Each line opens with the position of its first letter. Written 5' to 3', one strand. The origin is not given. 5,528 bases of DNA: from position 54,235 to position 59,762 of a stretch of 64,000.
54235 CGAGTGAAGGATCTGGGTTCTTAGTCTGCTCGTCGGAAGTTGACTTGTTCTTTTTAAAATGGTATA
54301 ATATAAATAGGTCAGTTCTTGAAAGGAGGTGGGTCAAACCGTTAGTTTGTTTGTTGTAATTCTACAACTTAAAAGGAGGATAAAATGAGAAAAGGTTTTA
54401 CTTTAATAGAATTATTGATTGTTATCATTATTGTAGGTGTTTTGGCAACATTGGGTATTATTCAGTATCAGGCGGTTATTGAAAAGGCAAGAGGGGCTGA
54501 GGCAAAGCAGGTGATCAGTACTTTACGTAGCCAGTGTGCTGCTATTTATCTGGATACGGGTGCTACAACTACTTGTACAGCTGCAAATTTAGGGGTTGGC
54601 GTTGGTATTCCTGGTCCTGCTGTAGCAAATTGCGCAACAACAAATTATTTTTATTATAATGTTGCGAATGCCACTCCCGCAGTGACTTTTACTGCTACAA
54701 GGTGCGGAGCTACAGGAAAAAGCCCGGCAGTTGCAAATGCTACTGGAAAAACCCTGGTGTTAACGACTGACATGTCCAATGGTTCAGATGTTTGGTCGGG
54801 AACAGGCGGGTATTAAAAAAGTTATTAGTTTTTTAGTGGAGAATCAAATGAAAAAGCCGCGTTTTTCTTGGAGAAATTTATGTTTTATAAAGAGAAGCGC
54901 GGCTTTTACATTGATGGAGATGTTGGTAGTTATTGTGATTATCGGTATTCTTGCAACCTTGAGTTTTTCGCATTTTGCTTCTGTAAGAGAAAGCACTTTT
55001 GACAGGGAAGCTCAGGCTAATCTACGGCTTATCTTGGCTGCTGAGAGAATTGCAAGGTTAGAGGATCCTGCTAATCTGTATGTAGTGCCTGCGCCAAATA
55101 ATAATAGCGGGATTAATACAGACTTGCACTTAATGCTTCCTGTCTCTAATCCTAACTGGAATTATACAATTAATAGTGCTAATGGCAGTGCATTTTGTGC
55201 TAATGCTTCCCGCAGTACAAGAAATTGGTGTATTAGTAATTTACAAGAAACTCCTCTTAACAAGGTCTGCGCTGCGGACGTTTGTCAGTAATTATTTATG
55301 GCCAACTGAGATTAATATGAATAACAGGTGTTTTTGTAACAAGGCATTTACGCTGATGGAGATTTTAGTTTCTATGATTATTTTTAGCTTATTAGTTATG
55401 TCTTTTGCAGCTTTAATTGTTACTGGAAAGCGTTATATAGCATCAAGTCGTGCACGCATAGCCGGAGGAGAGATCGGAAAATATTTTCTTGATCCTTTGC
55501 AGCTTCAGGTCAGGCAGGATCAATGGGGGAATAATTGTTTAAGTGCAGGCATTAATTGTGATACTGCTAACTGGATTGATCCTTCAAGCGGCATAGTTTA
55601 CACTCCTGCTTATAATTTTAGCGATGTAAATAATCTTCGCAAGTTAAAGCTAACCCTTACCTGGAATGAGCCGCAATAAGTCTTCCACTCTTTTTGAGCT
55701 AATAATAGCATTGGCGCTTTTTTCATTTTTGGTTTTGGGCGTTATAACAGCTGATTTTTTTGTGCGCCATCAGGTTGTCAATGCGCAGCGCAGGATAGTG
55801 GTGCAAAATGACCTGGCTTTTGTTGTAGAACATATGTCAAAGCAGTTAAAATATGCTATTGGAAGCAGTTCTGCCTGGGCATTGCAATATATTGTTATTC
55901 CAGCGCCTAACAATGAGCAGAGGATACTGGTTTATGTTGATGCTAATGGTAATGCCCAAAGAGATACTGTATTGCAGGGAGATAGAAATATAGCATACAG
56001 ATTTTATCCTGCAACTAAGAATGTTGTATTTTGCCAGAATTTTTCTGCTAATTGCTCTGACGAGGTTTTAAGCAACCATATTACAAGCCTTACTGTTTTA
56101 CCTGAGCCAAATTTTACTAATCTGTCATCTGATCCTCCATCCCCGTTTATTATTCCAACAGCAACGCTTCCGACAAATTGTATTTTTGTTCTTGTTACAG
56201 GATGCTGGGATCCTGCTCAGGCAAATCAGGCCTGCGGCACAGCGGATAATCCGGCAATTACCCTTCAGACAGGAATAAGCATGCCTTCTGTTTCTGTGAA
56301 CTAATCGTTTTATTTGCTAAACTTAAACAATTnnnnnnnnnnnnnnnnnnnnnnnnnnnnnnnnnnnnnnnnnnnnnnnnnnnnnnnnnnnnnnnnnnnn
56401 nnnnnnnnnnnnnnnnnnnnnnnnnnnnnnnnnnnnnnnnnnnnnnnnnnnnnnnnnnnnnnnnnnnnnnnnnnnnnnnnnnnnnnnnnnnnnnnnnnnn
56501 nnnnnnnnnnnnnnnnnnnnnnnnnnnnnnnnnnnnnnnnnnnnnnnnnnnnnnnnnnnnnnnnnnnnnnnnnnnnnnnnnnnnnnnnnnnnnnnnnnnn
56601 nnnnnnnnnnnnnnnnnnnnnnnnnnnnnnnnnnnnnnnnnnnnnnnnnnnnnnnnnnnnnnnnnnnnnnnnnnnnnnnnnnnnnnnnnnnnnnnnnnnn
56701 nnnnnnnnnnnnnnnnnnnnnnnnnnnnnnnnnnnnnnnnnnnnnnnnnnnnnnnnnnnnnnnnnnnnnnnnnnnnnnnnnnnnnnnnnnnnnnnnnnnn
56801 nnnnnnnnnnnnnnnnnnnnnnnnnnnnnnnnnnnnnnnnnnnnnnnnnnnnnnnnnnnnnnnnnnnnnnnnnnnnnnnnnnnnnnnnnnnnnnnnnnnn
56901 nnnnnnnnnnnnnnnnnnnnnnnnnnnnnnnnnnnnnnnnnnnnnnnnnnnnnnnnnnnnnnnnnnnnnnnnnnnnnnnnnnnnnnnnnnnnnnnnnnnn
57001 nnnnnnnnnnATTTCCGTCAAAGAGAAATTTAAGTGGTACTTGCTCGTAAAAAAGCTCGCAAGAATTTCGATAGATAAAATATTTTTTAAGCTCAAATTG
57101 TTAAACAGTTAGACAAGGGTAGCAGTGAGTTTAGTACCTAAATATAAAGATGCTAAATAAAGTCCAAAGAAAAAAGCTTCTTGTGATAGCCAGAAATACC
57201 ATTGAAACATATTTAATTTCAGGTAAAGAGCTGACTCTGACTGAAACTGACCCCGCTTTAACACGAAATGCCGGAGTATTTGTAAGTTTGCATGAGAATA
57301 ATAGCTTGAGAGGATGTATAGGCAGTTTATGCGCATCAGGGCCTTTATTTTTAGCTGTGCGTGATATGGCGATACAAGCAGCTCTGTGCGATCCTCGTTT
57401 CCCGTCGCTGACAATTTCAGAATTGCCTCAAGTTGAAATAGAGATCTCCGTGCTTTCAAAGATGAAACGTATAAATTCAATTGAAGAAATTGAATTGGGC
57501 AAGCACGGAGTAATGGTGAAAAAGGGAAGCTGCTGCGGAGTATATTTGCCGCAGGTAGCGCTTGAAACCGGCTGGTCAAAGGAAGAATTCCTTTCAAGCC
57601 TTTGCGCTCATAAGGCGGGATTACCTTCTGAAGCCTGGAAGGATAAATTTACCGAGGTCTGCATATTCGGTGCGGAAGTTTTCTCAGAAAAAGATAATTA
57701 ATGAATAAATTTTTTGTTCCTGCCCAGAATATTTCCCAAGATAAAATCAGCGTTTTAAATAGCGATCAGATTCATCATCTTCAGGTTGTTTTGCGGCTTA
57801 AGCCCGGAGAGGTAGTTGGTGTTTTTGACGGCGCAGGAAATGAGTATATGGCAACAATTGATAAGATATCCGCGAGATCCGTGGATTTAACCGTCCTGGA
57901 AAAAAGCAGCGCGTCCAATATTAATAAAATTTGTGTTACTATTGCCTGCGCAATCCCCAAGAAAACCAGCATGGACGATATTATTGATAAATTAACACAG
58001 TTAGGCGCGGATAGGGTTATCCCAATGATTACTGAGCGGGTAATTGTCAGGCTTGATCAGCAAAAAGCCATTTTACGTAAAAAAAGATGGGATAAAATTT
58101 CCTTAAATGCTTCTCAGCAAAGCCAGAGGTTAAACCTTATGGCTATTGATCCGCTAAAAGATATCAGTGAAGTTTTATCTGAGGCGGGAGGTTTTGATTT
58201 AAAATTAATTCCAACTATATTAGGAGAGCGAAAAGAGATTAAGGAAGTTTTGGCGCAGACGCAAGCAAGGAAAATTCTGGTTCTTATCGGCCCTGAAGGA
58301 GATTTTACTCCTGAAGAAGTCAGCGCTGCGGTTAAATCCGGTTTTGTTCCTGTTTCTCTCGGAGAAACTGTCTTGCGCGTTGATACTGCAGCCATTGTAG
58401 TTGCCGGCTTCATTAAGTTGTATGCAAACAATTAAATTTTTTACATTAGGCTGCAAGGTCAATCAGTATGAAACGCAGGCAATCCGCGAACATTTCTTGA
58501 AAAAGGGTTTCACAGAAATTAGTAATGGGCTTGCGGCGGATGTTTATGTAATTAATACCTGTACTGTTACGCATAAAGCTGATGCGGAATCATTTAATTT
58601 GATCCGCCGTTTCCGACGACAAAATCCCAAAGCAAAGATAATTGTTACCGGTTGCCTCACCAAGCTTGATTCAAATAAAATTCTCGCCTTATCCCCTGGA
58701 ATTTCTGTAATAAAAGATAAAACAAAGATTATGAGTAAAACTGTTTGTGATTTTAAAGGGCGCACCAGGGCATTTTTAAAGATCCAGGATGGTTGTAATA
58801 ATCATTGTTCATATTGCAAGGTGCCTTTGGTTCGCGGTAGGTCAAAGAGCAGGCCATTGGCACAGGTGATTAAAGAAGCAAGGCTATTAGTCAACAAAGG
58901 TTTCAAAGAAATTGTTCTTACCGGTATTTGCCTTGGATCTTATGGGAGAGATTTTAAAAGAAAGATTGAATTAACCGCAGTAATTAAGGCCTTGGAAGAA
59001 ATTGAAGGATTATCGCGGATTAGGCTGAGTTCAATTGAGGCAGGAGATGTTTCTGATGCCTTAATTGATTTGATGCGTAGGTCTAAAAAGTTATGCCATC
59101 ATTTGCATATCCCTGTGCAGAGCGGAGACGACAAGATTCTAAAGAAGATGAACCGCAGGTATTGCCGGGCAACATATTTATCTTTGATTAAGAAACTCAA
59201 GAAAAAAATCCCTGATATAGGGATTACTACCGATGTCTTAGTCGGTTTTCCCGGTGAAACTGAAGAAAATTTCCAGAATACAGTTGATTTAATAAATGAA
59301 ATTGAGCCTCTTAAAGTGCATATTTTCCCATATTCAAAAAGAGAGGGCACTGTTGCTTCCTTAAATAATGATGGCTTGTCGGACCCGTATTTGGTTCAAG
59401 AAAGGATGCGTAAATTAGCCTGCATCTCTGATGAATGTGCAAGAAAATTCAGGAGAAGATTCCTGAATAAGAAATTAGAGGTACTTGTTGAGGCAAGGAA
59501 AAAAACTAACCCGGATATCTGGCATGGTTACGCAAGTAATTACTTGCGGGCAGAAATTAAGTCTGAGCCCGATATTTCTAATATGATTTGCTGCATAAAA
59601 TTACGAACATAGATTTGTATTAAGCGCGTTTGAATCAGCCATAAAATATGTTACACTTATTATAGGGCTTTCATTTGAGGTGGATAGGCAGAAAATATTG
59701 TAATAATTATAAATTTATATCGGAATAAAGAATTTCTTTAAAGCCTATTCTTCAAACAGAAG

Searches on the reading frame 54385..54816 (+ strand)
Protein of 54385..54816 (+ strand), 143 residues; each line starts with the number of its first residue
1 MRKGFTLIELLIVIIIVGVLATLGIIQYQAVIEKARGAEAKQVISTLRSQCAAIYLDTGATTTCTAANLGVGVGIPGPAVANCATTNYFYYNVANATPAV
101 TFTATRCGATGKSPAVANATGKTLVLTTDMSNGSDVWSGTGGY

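Call 7: search_protein_families(library=pfam, proteins=[window:54385-54816:+], max_evalue=0.01)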
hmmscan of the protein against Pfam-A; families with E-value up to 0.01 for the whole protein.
window:54385-54816:+ (143 aa): 2 families
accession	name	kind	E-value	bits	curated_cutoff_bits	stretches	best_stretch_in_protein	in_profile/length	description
PF07963.17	N_methyl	-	6.9e-07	29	21.2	1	2-23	4-25/27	Prokaryotic N-terminal methylation motif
PF00114.24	Pilin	-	6.4e-05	24.3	22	1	34-139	2-93/108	Pilin (bacterial filament)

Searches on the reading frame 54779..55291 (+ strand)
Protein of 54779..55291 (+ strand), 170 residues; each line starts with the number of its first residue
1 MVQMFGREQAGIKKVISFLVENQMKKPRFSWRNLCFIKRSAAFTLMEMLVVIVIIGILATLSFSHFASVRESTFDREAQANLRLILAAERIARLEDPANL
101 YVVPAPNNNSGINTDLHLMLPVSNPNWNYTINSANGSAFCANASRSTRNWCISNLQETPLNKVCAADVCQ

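Call 26: search_protein_families(library=pfam, proteins=[window:54779-55291:+], max_evalue=0.001)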
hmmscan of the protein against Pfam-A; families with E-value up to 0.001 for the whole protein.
window:54779-55291:+ (170 aa): 1 family
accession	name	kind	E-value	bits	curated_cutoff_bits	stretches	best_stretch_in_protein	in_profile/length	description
PF07963.17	N_methyl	-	8.5e-07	28.7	21.2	1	38-61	2-25/27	Prokaryotic N-terminal methylation motif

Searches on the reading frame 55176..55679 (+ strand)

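Call 26: search_protein_families(library=pfam, proteins=[window:55176-55679:+], max_evalue=0.001)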
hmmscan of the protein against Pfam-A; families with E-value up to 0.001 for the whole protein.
window:55176-55679:+ (167 aa): 1 family
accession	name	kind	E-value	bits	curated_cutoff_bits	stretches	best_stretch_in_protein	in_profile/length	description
PF07963.17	N_methyl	-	1.4e-05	24.9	21.2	1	55-75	4-24/27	Prokaryotic N-terminal methylation motif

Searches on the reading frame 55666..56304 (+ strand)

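Call 26: search_protein_families(library=pfam, proteins=[window:55666-56304:+], max_evalue=0.001)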
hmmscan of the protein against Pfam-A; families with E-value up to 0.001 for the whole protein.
window:55666-56304:+ (212 aa): 1 family
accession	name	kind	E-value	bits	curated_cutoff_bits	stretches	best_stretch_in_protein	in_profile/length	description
PF07963.17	N_methyl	-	0.00063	19.7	21.2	0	1-26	1-26/27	Prokaryotic N-terminal methylation motif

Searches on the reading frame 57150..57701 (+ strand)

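Call 46: search_protein_families(library=pfam, proteins=[window:57150-57701:+], max_evalue=0.0001)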
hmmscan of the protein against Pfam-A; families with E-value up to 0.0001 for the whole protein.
window:57150-57701:+ (183 aa): 1 family
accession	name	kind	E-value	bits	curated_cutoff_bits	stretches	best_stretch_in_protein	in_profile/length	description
PF01871.22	AMMECR1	-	9.7e-54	181.8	25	1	12-178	2-168/168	AMMECR1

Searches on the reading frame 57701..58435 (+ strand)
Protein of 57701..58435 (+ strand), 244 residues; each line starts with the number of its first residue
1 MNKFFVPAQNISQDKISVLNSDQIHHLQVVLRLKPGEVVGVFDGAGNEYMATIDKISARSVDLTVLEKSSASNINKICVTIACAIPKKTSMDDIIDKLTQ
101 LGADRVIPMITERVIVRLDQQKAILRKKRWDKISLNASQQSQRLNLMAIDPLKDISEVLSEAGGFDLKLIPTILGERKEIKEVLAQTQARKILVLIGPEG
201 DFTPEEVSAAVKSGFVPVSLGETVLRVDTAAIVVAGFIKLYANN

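Call 46: search_protein_families(library=pfam, proteins=[window:57701-58435:+], max_evalue=0.0001)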
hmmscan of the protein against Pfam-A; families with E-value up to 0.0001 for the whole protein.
window:57701-58435:+ (244 aa): 2 families
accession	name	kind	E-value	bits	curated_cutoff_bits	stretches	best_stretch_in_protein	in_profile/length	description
PF04452.19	Methyltrans_RNA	-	4.4e-43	147.1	23.9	1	76-238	4-164/165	RNA methyltransferase domain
PF20260.4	PUA_4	-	2.8e-13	50.1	23.9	1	19-65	1-47/48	RNA methyltransferase PUA domain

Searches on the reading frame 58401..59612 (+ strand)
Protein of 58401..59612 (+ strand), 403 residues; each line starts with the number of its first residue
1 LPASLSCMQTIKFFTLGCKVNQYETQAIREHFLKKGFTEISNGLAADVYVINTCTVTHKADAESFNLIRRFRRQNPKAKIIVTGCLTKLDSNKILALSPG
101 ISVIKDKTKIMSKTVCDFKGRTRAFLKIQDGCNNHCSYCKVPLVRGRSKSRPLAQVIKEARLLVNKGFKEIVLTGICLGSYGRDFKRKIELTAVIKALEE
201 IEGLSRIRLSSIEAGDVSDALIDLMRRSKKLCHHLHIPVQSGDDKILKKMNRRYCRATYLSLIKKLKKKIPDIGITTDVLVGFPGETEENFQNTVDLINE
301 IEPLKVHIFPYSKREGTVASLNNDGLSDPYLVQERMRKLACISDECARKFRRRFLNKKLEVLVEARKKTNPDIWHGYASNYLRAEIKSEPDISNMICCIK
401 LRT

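Call 46: search_protein_families(library=pfam, proteins=[window:58401-59612:+], max_evalue=0.0001)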
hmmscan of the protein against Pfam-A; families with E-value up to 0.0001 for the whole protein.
window:58401-59612:+ (403 aa): 2 families
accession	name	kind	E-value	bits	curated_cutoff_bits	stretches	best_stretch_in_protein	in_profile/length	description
PF04055.27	Radical_SAM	-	1e-28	101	29.5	1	127-298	2-166/166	Radical SAM superfamily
PF00919.26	UPF0004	-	2.1e-25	89.1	27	1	11-102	2-94/98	Uncharacterized protein family UPF0004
